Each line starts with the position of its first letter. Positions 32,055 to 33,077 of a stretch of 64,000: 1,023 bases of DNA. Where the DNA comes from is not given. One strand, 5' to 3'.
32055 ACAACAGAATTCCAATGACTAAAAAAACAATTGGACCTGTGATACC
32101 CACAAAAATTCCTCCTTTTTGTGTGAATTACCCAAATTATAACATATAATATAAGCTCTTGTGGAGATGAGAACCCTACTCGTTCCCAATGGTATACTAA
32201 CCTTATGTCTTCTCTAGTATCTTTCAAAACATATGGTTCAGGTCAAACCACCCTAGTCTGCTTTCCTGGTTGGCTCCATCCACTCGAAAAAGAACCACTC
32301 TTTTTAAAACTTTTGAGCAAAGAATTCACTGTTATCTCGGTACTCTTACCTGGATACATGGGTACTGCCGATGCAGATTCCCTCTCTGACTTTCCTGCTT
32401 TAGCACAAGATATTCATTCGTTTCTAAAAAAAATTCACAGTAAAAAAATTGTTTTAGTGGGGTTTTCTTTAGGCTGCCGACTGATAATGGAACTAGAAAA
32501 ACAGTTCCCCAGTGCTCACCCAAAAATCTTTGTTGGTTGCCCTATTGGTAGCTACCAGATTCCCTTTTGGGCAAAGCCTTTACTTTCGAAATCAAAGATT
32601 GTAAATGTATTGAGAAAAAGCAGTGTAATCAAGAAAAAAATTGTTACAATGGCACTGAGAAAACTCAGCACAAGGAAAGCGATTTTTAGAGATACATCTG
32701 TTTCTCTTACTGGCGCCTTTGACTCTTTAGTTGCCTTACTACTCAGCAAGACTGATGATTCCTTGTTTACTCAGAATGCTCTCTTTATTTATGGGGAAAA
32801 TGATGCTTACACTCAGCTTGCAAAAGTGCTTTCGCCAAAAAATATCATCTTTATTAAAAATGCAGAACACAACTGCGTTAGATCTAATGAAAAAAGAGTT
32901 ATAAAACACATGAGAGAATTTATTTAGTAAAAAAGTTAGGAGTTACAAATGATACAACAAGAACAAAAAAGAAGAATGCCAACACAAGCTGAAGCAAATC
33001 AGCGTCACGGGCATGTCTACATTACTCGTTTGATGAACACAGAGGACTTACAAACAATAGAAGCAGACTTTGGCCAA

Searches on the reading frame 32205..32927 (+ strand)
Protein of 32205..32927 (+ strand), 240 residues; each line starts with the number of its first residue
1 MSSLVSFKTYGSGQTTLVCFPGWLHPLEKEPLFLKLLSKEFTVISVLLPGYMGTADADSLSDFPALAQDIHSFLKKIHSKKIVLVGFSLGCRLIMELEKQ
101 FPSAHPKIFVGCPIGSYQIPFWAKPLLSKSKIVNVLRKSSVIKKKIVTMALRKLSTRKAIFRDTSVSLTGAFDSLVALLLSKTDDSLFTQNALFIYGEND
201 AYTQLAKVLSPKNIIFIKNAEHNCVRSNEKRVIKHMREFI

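Call 49: search_protein_families(library=pfam, proteins=[window:32205-32927:+], max_evalue=0.00001)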
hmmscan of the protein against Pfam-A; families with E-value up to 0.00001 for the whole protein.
window:32205-32927:+ (240 aa): 2 families
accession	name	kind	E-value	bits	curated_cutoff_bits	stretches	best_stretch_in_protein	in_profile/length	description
PF12697.13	Abhydrolase_6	-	5.5e-10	40.7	26.3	1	17-181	1-153/217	Alpha/beta hydrolase family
PF00561.26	Abhydrolase_1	-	2.1e-06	28.1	25.8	1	16-103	2-92/245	alpha/beta hydrolase fold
